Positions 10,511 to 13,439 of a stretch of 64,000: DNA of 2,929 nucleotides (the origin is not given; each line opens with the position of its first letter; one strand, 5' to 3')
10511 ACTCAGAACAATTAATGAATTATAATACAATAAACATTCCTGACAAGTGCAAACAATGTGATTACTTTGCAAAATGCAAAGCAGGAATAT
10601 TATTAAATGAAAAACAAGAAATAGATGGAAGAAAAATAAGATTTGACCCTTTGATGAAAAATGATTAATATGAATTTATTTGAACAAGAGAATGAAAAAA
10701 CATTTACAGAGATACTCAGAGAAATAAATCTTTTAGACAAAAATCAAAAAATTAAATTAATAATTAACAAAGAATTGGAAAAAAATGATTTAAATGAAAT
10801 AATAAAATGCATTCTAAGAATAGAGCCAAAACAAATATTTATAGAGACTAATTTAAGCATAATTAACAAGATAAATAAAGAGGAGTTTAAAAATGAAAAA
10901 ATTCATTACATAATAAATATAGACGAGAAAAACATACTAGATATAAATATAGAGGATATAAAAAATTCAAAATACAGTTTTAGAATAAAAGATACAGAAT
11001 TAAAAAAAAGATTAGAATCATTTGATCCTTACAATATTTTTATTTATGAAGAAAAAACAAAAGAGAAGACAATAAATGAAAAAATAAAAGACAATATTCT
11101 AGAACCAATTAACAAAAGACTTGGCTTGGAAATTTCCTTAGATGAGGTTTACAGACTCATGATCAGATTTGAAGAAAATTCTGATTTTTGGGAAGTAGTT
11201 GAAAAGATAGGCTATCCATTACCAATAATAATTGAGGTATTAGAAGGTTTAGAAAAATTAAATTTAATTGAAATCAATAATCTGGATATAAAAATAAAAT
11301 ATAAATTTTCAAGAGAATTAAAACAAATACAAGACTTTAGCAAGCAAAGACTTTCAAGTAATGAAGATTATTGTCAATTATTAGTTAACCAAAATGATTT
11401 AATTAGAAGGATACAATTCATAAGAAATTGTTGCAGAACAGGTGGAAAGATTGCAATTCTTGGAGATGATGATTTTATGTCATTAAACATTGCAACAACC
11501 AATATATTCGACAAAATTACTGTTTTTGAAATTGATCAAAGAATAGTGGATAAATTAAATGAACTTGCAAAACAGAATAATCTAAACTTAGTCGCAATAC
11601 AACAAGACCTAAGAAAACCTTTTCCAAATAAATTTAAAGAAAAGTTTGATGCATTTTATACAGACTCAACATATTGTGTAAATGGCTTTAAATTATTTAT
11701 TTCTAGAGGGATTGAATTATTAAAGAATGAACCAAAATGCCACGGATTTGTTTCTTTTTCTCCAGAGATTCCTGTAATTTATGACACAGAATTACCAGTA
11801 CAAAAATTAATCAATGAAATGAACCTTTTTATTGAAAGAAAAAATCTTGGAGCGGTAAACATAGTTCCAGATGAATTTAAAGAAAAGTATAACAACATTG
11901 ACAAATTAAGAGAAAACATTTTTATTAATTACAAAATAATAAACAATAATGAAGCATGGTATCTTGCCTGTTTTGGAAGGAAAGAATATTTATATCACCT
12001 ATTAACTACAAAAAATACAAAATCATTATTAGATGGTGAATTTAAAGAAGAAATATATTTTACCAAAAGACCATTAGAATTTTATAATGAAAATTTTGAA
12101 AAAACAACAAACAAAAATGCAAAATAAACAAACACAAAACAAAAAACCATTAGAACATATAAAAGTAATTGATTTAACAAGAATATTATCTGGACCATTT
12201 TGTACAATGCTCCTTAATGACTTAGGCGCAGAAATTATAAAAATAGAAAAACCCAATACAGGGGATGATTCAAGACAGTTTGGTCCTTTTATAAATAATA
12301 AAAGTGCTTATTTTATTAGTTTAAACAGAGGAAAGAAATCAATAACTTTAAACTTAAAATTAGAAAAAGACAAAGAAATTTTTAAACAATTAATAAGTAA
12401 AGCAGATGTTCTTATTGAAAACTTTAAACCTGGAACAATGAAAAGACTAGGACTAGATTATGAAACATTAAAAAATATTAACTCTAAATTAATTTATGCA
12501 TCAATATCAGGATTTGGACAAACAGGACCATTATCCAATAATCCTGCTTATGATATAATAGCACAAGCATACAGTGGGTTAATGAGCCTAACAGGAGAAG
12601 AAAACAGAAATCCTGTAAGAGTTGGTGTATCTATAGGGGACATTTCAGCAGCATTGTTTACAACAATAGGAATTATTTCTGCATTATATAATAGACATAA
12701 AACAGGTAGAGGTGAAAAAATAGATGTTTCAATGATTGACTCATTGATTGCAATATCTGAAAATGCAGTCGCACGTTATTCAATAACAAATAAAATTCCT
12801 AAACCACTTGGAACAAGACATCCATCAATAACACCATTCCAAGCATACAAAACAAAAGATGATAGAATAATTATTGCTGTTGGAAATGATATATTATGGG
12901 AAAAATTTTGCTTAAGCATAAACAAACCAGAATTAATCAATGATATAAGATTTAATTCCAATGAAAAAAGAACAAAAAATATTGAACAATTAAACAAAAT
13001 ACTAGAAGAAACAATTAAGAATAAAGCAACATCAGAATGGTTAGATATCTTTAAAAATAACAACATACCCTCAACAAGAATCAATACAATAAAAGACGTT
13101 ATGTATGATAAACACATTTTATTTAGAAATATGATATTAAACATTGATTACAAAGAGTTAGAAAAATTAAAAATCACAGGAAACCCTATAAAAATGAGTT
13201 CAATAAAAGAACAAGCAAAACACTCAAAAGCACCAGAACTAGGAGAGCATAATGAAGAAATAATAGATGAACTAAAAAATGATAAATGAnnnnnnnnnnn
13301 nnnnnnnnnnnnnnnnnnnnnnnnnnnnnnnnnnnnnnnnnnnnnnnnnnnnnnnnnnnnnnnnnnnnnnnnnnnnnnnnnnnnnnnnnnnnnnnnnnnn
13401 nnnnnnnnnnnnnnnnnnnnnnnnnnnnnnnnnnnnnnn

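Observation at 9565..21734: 12-kb biosynthetic cluster in a reduced archaeal genome: three rSAM-SPASM enzymes, FabH/FabG/MaoC, CoA-transferase, two PaaK-type ligases and a polyamine module (AdoMetDC plus DUF43/BpsA-like)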

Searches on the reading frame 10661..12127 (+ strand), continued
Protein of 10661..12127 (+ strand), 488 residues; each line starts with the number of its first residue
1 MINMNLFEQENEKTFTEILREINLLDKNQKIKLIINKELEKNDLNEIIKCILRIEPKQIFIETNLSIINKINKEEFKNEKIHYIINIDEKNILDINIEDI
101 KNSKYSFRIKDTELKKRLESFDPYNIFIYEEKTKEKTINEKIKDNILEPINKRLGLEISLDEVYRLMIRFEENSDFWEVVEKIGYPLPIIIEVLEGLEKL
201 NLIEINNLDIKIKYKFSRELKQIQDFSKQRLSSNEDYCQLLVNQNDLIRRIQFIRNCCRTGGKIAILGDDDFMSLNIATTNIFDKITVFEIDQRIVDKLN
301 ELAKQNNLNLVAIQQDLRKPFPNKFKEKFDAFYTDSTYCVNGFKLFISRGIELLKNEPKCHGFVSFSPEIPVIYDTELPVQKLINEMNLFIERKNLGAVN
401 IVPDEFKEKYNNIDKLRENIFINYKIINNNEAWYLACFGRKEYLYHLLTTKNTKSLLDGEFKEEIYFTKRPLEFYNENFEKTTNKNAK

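Call 82: predict_structure(alignment_id=A1)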
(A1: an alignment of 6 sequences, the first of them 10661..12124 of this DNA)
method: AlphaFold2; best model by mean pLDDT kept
length: 488 residues; sequences in the alignment: 6
mean_pLDDT: 60.0   pTM: 0.47
mean pLDDT of the five models: 60.0, 53.4, 52.4, 51.3, 48.9
residues with pLDDT >= 90: 18; 70-90: 135; 50-70: 196; < 50: 139
segments of 3 or more residues with pLDDT < 50: 1-12, 122-135, 236-238, 357-401, 436-488
pLDDT, mean of each block of 10 residues (from residue 1): 30 57 58 56 59 56 55 50 52 52 53 56 40 57 80 59 75 75 59 84 85 68 77 58 69 67 77 81 87 85 92 84 82 65 70 59 40 40 42 30 63 62 58 48 43 34 31 36 38
secondary structure, 60 per line:
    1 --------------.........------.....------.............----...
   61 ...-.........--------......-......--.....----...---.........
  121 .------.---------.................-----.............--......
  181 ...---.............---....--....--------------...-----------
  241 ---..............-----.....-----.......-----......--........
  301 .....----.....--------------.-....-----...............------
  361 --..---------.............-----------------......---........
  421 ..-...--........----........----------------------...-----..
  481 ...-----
elements in order: H15-23 E30-34 H41-53 E58-63 H65-73 E82-87 H89-94 H97-101 E106-108 H112-121 H138-154 H160-172 H176-183 H187-199 E203-206 E209-212 H244-257 E263-267 H273-279 E285-290 H293-305 E310-314 E331-334 H340-353 H374-386 H404-409 H413-422 H429-436 H441-448 H479-483

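Call 84: fold_search(model_id=the predicted structure, library=pdb)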
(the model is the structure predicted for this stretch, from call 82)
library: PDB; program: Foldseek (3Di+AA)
matches with E <= 10: 1799; with E <= 0.001: 285
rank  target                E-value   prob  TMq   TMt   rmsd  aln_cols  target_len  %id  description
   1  6j27_C                1.2e-14  1.00  0.24  0.34  13.8       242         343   24  Crystal structure of the branched-chain polyamine synthase from Thermus thermophilus (Tth-BpsA) in complex with N4-ami (released 2019-06-26)
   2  6j27_A                3.5e-14  1.00  0.24  0.33  14.4       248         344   23  Crystal structure of the branched-chain polyamine synthase from Thermus thermophilus (Tth-BpsA) in complex with N4-ami (released 2019-06-26)
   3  2qm3                  2.5e-13  1.00  0.29  0.40  15.3       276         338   24  Crystal structure of a predicted methyltransferase from Pyrococcus furiosus (released 2007-09-11)
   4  6j28_A                6.9e-13  1.00  0.24  0.34  13.8       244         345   23  Crystal structure of the branched-chain polyamine synthase C9 mutein from Thermus thermophilus (Tth-BpsA C9) in comple (released 2019-06-26)
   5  5xnh_H                1.8e-12  1.00  0.28  0.39  15.2       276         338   21  Crystal structure of the branched-chain polyamine synthase (BpsA) in complex with spermidine (released 2017-10-04)
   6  5xnc_A                2.3e-12  1.00  0.25  0.34  13.9       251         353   22  Crystal structure of the branched-chain polyamine synthase (BpsA) in complex with N4-aminopropylspermidine and 5-methy (released 2018-08-15)
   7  5xnc_B                2.9e-12  1.00  0.28  0.38  15.3       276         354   21  Crystal structure of the branched-chain polyamine synthase (BpsA) in complex with N4-aminopropylspermidine and 5-methy (released 2018-08-15)
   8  5xnf_A                6.4e-12  1.00  0.28  0.38  15.1       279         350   22  Crystal structure of the branched-chain polyamine synthase (BpsA) from Thermococcus kodakarensis (released 2018-08-15)
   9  5xnh_A                1.6e-11  1.00  0.28  0.39  15.4       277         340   20  Crystal structure of the branched-chain polyamine synthase (BpsA) in complex with spermidine (released 2017-10-04)
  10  3kkz_B                2.5e-06  1.00  0.23  0.42  19.0       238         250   16  Crystal structure of the Q5LES9_BACFN protein from Bacteroides fragilis. Northeast Structural Genomics Consortium Targ (released 2009-11-24)
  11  3kkz_A                3.0e-06  1.00  0.23  0.42  19.2       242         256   17  Crystal structure of the Q5LES9_BACFN protein from Bacteroides fragilis. Northeast Structural Genomics Consortium Targ (released 2009-11-24)
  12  3iv6_D                3.6e-06  1.00  0.19  0.35   2.6       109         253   18  Crystal Structure of Putative Zn-dependent Alcohol Dehydrogenases from Rhodobacter sphaeroides. (released 2009-09-15)
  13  3iv6_B                5.9e-06  1.00  0.19  0.35   2.5       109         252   18  Crystal Structure of Putative Zn-dependent Alcohol Dehydrogenases from Rhodobacter sphaeroides. (released 2009-09-15)
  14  2yxl                  6.6e-06  1.00  0.25  0.27  12.2       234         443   13  Crystal Structure of PH0851 (released 2008-04-29)
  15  3f4k                  7.9e-06  1.00  0.24  0.42  19.2       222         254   18  Crystal structure of a probable methyltransferase from Bacteroides thetaiotaomicron. Northeast Structural Genomics targe (released 2008-11-25)
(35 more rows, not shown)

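Call 85: search_protein_representatives(alignment_id=A1)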
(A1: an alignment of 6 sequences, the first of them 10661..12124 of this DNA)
Query: 6 sequences, 609 profile positions. Proteins with E-value up to 0.001 (for the whole library): 17541; up to 1e-10: 2920; up to 1e-30: 83. The best 150 are listed.
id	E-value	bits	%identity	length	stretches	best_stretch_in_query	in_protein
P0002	2.3e-258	875.5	-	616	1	9-607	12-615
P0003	8.9e-257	870.2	-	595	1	28-608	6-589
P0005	4.3e-253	858.0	-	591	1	1-599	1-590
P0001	2.9e-246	835.5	-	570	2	256-608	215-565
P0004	5.4e-242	821.4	-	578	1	1-608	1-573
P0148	6.4e-196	669.2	-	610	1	4-597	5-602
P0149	4.9e-191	653.1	-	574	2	262-607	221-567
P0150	1.3e-177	608.7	-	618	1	4-606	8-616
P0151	9.1e-173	592.7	-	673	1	18-600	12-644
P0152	2.6e-163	561.5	-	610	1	11-607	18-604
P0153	1.2e-146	506.4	-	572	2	261-608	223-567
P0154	2.1e-145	502.4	-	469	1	139-608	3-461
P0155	7.2e-143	494.0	-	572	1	21-597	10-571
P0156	3.6e-102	359.6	-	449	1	5-432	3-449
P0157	1.2e-81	291.9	-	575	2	131-605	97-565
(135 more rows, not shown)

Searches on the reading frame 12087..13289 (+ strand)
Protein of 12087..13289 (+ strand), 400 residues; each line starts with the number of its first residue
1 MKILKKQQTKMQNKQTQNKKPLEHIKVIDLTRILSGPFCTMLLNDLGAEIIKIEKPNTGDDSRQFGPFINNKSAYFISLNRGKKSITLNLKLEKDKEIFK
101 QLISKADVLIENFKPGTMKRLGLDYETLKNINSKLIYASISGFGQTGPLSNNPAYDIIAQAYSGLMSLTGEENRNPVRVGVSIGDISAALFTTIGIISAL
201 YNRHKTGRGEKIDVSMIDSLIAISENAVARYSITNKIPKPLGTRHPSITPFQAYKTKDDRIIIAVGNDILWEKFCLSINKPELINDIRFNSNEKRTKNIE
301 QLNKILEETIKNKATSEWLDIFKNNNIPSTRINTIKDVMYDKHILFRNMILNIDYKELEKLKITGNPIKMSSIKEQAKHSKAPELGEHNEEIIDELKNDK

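Call 3: search_protein_families(library=pfam, proteins=[window:12087-13289:+], max_evalue=0.01)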
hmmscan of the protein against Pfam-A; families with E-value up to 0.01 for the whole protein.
window:12087-13289:+ (400 aa): 3 families
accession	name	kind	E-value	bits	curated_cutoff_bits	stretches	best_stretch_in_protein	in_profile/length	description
PF02515.22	CoA_transf_3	-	1.1e-127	426.6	23.3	1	22-389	1-366/366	CoA-transferase family III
PF18017.8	SAM_4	-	0.00058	20.3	23.6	1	313-365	6-57/84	SAM domain (Sterile alpha motif)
PF14088.11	DUF4268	-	0.0056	17.1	27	0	75-141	42-105/140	Domain of unknown function (DUF4268)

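Call 5: search_protein_families(library=ncbifam, proteins=[window:12087-13289:+], max_evalue=0.001)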
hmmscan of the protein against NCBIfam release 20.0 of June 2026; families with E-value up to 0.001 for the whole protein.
window:12087-13289:+ (400 aa): 7 families
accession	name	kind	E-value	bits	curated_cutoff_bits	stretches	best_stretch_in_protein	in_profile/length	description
NF008511.0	PRK11430.1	equivalog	2.5e-111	372.5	522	1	16-396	4-379/381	CoA:oxalate CoA-transferase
NF041294.1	Scnl_mescCoAtase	equivalog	9.4e-103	344.3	700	1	22-394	4-381/381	succinyl-CoA:mesaconate CoA-transferase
NF052585.1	SucGlutTfsCaiB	equivalog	3.3e-102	342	750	1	16-398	2-390/394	succinate--glutarate CoA-transferase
NF003809.0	PRK05398.1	subfamily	1.3e-86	290.8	442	2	19-223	2-207/416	formyl-CoA transferase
TIGR03253.1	oxalate_frc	equivalog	5e-84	282.4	504.2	2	20-222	2-205/416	formyl-CoA transferase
NF002914.1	PRK03525.1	equivalog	4.2e-41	141.2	413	1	20-393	8-378/400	L-carnitine CoA-transferase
TIGR04253.1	mesacon_CoA_iso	equivalog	3.5e-17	62.5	725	1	23-395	4-382/403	2-methylfumaryl-CoA isomerase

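Call 58: search_solved_structures(query=window:12087-13289:+, max_evalue=1e-40, show_alignments=0)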
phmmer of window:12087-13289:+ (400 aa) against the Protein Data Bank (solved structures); distinct sequences matched with E-value up to 1e-40: 21.
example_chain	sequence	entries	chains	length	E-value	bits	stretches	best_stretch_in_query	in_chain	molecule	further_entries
9br6_A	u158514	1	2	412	2.5e-97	329.7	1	16-396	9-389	Succinate--hydroxymethylglutarate CoA-transferase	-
9br7_A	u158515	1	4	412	3.1e-96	326.1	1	16-396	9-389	Succinate--hydroxymethylglutarate CoA-transferase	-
4hl6_A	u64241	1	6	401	1.2e-95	324.1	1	16-396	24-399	Uncharacterized protein YfdE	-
4ed9_A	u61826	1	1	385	1.3e-80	274.7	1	19-396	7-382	CAIB/BAIF family protein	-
10uh_A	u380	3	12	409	1.3e-76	261.4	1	18-395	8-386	Formyl-coenzyme a transferase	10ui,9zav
1pt5_A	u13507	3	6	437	7.8e-54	186.5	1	9-223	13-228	Hypothetical protein yfdW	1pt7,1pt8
1pqy_A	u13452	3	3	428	2.9e-53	184.7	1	20-223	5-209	Hypothetical protein yfdW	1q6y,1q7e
2vjp_A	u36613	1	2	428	7.6e-52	180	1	20-222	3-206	FORMYL-COENZYME A TRANSFERASE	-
2vjq_A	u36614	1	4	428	1.8e-51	178.7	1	20-222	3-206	FORMYL-COENZYME A TRANSFERASE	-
2vjo_A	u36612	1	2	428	2e-51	178.6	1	20-222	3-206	FORMYL-COENZYME A TRANSFERASE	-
1p5h_A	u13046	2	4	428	2e-51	178.6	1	20-222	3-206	Formyl-coenzyme A transferase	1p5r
2vjn_A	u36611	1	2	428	2.7e-51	178.2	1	20-222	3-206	FORMYL-COENZYME A TRANSFERASE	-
2vjk_A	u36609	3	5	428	2.8e-51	178.1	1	20-222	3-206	FORMYL-COENZYME A TRANSFERASE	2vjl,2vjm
1t4c_A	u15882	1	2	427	3.3e-51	177.9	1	20-222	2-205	Formyl-CoA:oxalate CoA-transferase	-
1vgr_A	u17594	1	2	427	1.2e-50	176.1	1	20-222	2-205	Formyl-coenzyme A transferase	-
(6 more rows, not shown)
